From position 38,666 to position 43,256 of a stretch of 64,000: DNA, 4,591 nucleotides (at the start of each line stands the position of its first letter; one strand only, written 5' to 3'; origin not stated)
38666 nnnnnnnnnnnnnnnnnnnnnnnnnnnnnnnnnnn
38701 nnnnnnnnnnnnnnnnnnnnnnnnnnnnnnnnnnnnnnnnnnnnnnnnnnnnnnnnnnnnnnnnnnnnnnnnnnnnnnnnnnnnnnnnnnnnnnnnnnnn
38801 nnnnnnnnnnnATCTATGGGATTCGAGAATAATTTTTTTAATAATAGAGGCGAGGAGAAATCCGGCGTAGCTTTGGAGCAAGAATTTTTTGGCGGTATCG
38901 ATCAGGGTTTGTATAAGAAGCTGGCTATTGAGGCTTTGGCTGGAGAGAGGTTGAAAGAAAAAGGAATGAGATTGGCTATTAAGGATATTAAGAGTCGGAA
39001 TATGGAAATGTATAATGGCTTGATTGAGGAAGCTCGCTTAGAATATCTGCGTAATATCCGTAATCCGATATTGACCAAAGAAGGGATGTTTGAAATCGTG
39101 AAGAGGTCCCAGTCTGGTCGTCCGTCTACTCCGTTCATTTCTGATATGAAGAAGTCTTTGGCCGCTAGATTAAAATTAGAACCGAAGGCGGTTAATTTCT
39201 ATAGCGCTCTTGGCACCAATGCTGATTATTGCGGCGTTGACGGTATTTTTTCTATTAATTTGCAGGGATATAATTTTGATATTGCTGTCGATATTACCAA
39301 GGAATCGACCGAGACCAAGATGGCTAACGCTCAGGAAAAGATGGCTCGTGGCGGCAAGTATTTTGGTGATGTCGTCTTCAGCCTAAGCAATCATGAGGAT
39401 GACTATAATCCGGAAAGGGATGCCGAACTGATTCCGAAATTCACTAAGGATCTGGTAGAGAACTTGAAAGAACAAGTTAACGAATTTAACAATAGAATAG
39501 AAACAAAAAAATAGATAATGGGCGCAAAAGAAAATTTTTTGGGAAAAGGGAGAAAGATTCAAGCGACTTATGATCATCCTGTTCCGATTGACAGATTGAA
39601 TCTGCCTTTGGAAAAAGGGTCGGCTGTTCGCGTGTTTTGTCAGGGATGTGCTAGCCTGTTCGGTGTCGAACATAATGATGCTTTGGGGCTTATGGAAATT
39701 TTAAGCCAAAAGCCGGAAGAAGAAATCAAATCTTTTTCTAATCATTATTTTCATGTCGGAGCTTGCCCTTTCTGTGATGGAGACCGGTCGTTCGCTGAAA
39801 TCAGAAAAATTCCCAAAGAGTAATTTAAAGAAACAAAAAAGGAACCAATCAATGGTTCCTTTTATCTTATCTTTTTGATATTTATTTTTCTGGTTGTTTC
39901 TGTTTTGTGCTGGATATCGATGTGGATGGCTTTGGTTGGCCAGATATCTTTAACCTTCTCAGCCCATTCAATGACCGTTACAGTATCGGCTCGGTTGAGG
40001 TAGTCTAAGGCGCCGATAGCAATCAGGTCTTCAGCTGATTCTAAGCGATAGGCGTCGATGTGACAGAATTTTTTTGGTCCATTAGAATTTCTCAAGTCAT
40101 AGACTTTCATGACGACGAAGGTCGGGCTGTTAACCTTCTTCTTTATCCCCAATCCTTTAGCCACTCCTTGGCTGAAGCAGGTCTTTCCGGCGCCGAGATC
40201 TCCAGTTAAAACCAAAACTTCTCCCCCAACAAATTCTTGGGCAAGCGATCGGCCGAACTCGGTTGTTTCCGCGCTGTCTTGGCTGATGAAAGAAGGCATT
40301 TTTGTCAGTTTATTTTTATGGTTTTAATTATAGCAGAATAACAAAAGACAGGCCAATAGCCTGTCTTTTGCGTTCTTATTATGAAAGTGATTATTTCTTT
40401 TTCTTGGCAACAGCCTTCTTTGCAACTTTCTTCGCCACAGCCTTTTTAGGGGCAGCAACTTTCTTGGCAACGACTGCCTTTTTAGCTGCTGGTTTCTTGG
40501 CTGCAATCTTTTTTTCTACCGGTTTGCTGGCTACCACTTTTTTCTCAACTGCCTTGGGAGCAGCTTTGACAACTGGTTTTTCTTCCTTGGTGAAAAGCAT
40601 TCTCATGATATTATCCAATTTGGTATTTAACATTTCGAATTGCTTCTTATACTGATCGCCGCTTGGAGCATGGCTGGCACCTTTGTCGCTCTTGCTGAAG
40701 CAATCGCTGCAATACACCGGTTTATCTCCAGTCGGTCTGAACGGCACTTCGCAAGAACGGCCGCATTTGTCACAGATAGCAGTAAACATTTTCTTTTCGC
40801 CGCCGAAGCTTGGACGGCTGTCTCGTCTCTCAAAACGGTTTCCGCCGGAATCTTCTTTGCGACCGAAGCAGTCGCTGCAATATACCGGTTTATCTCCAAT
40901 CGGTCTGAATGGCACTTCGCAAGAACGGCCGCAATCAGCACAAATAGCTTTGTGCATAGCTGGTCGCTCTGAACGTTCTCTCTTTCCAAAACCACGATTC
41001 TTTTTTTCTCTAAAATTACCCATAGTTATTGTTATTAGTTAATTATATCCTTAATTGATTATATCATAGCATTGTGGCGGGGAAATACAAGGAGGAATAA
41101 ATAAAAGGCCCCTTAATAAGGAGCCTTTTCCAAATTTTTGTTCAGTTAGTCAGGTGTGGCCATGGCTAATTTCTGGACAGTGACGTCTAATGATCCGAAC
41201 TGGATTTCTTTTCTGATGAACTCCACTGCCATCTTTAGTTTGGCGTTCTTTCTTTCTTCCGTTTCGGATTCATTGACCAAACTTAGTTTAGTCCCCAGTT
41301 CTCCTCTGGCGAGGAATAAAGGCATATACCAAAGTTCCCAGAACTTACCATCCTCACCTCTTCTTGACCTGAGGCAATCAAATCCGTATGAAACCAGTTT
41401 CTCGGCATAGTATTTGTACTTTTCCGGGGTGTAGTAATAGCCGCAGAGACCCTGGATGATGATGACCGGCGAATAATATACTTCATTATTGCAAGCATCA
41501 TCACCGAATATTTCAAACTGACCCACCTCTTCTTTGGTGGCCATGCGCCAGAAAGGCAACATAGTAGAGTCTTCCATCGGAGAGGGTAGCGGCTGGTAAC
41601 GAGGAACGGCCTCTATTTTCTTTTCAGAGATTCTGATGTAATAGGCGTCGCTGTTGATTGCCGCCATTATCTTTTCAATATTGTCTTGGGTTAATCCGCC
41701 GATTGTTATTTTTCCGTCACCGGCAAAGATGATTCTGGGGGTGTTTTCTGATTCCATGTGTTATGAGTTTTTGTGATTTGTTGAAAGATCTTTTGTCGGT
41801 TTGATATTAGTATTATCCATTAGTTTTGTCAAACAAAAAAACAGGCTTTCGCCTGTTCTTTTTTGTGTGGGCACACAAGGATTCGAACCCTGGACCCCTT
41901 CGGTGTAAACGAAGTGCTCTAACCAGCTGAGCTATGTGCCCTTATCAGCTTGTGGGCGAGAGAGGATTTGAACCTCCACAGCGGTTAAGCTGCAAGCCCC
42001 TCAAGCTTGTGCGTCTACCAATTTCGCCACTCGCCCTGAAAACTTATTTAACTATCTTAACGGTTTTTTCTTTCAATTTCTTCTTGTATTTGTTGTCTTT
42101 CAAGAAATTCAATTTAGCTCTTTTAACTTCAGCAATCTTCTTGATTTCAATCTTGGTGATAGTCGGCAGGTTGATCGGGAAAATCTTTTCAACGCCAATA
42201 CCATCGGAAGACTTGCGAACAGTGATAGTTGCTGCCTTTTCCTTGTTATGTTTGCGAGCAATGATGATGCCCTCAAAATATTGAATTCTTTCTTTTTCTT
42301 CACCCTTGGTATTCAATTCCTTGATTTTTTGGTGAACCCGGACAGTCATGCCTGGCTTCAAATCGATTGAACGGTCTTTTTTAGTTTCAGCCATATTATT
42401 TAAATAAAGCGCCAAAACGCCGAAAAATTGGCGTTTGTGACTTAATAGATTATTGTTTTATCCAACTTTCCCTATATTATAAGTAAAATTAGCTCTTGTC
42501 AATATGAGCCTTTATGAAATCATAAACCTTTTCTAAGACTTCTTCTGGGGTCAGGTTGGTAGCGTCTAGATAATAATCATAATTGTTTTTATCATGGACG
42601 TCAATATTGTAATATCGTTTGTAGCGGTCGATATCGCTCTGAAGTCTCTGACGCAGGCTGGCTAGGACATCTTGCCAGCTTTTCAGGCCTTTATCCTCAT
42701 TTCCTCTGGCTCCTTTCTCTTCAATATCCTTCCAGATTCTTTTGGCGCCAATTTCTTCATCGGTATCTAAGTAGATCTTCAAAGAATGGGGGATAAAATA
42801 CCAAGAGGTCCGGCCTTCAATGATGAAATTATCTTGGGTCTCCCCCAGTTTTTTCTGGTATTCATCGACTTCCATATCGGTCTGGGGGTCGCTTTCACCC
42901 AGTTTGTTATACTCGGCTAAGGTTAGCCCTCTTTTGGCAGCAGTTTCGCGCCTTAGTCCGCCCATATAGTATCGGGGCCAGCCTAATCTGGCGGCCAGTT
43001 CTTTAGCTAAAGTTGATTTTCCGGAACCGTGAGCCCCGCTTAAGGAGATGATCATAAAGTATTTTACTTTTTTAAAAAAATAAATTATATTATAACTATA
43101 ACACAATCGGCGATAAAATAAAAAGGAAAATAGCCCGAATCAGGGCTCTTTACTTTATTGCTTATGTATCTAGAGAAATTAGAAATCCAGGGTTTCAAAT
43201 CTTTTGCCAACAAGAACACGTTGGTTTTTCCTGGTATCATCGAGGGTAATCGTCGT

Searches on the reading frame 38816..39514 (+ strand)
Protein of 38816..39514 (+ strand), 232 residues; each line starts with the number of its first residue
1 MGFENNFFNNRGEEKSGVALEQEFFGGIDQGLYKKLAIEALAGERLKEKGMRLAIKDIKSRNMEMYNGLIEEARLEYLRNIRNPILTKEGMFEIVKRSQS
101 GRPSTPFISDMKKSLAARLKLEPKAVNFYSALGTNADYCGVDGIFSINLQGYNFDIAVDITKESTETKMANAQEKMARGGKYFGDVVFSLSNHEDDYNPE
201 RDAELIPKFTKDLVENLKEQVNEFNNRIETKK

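Call 38: search_protein_families(library=pfam, proteins=[window:38816-39514:+], max_evalue=1)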
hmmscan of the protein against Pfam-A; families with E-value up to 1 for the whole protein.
window:38816-39514:+ (232 aa): 1 family
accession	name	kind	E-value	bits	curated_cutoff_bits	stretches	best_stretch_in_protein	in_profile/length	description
PF20884.3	MUM1-like_PWWP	-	0.21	12.7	27.7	1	44-81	40-77/80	MUM1-like, PWWP domain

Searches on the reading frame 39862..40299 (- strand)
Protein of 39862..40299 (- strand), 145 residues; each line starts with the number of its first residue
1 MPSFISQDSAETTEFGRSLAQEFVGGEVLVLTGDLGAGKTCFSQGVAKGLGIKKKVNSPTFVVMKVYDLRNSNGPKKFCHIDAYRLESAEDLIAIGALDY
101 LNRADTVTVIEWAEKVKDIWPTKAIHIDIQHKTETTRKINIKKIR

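Call 86: search_protein_families(library=pfam, proteins=[window:39862-40299:-], max_evalue=0.001)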
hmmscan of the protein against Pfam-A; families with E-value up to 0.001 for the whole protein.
window:39862-40299:- (145 aa): 1 family
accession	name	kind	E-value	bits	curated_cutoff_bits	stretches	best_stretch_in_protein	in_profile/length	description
PF02367.23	TsaE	-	2.3e-38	131.5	26.6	1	7-139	2-128/128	Threonylcarbamoyl adenosine biosynthesis protein TsaE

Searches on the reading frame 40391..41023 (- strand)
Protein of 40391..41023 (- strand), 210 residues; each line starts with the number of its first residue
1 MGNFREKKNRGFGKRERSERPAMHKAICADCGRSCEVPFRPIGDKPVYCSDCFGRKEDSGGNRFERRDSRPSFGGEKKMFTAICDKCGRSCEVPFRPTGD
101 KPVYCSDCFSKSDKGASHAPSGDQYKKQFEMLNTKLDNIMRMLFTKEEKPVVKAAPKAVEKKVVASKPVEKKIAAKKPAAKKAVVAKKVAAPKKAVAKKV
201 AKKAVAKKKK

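Call 38: search_protein_families(library=pfam, proteins=[window:40391-41023:-], max_evalue=1)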
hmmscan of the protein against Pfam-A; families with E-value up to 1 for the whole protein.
window:40391-41023:- (210 aa): 6 families
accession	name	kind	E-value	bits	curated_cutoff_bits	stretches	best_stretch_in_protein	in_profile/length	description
PF23477.1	zf_Tbcl_2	-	3.8e-34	116.5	27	2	77-112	1-36/37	Probable treble clef zinc finger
PF07382.16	HC2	-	0.00038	21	40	1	154-208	80-134/194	Histone H1-like nucleoprotein HC2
PF14599.11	zinc_ribbon_6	-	0.0036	17.6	27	1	24-50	28-54/59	Zinc-ribbon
PF24458.1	DUF7573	-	0.084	13.3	30.2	0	25-52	11-36/39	Domain of unknown function (DUF7573)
PF25720.1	Herpes_ORF28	-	0.1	12.3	40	0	46-59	39-52/233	Herpesvirus ORF28 domain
PF23897.1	DUF7245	-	0.93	10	27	0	80-116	2-38/119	Family of unknown function (DUF7245)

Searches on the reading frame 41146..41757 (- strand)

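Call 38: search_protein_families(library=pfam, proteins=[window:41146-41757:-], max_evalue=1)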
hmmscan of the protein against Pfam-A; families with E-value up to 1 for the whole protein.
window:41146-41757:- (203 aa): 2 families
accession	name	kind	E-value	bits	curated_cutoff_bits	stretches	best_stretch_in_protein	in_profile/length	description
PF11385.13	DUF3189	-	0.015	15.5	23.2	1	62-95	33-66/147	Protein of unknown function (DUF3189)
PF04316.19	FlgM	-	0.13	13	25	0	178-198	30-50/55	Anti-sigma-28 factor, FlgM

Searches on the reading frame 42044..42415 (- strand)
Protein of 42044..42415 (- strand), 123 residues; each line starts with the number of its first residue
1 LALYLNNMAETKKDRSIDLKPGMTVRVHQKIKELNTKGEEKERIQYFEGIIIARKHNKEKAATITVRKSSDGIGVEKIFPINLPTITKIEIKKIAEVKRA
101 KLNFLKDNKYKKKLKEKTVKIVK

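Call 86: search_protein_families(library=pfam, proteins=[window:42044-42415:-], max_evalue=0.001)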
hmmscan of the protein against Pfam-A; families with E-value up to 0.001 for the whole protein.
window:42044-42415:- (123 aa): 1 family
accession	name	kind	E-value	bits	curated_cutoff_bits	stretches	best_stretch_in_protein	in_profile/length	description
PF01245.26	Ribosomal_L19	-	4.4e-28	97.9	22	1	11-116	10-110/111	Ribosomal protein L19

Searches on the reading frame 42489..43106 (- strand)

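Call 38: search_protein_families(library=pfam, proteins=[window:42489-43106:-], max_evalue=1)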
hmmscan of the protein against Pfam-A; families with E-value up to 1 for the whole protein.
window:42489-43106:- (205 aa): 30 families (the best 25 are shown)
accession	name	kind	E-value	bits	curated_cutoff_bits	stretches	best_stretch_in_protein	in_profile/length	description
PF02224.24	Cytidylate_kin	-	1.9e-13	51.1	26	2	79-199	101-210/211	Cytidylate kinase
PF13238.12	AAA_18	-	9.4e-13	49.2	29.4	1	20-137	1-122/128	AAA domain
PF13189.12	Cytidylate_kin2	-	2.5e-12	47.7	28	1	19-182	1-174/176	Cytidylate kinase-like family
PF13207.12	AAA_17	-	1.2e-10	42.2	27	1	24-127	2-122/136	AAA domain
PF13671.12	AAA_33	-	5.3e-05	24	27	1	20-46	2-25/143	AAA domain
PF13521.12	AAA_28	-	9.5e-05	23.1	27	1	20-44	2-26/164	AAA domain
PF07931.18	CPT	-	0.00027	21.2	22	1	166-197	139-170/172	Chloramphenicol phosphotransferase-like protein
PF00485.24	PRK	-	0.00043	20.6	22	1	109-133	131-156/196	Phosphoribulokinase / Uridine kinase family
PF01202.28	SKI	-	0.0018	18.8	22.1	1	27-44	2-19/159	Shikimate kinase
PF07728.20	AAA_5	-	0.0037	17.7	22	1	22-50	4-33/139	AAA domain (dynein-related subfamily)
PF13191.12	AAA_16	-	0.0057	17.6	32.6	1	19-43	26-50/167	AAA ATPase domain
PF13401.12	AAA_22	-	0.0064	17.2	27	1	19-42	7-30/130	AAA domain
PF01712.25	dNK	-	0.014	15.6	27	1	20-45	1-26/203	Deoxynucleoside kinase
PF20720.3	nSTAND3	-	0.021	15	27.2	1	19-40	19-40/155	Novel STAND NTPase 3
PF00406.28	ADK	-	0.022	15.3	26.8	1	22-98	1-81/151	Adenylate kinase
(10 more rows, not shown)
